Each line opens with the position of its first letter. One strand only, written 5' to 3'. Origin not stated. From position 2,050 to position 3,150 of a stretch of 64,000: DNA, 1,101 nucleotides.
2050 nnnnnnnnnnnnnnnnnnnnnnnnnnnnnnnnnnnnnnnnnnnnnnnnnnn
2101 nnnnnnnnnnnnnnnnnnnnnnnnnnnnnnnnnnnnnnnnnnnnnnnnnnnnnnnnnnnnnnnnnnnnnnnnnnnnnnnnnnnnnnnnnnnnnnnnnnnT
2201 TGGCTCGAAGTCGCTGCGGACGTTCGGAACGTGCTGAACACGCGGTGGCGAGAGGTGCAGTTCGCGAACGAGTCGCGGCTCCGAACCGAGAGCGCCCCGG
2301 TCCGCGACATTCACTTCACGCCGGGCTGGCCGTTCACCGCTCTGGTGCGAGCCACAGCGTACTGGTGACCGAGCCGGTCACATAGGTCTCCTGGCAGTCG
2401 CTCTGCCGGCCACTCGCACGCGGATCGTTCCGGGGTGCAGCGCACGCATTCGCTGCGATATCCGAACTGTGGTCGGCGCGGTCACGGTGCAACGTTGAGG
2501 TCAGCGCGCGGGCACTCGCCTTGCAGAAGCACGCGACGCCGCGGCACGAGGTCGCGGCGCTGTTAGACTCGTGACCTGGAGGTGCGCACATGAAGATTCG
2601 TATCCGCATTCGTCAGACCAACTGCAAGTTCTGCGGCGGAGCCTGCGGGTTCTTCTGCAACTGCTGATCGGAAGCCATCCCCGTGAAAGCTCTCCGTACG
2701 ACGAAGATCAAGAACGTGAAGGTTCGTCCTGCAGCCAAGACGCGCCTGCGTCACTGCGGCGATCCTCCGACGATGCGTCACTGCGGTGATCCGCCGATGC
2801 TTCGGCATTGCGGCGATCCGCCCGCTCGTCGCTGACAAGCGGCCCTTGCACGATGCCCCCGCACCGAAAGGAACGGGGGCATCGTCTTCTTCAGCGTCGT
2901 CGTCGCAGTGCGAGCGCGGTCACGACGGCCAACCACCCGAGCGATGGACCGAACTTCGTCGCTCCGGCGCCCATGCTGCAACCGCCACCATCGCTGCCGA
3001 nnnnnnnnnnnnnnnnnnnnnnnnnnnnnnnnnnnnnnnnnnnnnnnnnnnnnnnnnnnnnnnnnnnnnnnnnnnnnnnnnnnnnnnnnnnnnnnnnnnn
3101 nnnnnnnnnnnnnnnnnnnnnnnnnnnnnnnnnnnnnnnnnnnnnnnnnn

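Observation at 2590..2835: Two unannotated Cys-rich micropeptide genes between a TonB-dependent receptor and a strong terminator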

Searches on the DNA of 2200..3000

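Call 50: search_rna_families(source=window, start=2200, end=3000, threshold=evalue, max_evalue=1)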
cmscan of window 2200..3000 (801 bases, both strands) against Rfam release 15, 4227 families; matches with E-value up to 1: 3.
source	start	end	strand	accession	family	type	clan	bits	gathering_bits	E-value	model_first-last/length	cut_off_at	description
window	2272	2345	-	RF03518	mir-1893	Gene; miRNA;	-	20.7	94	0.55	1-83/83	no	mir-1893 microRNA precursor family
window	2929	2993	-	RF00523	Prion_pknot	Cis-reg;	-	19.4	39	0.61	1-40/40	no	Prion pseudoknot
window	2356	2402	-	RF01380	HIV-1_SD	Cis-reg;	-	18.3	30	0.89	1-19/19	no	Human immunodeficiency virus type 1 major splice donor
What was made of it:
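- Checked: Rfam finds nothing in the region (call 50).
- Tried and rejected: Rfam finds nothing (call 50).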

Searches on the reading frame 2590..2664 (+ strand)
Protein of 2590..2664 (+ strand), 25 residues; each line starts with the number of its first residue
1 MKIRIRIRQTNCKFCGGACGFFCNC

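Call 37: search_protein_families(library=ncbifam, proteins=[window:2590-2664:+], max_evalue=1)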
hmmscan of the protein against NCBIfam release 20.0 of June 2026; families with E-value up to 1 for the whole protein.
seq(25 aa): 0 families

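Call 38: search_protein_families(library=pfam, proteins=[window:2590-2664:+], max_evalue=10)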
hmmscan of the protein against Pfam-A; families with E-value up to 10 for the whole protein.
seq(25 aa): 0 families
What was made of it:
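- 2590..2667 (+): ORF-A: a 25-aa peptide with 5 Cys. Family pattern MK[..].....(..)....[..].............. No Pfam or NCBIfam hit (calls 37, 38).
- On Methanobactin (MbnA): No NCBIfam or Pfam hit for A or B (calls 37, 38).
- On Bacterial metallothionein (SmtA/MymT type): No Pfam or NCBIfam match (calls 37, 38).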
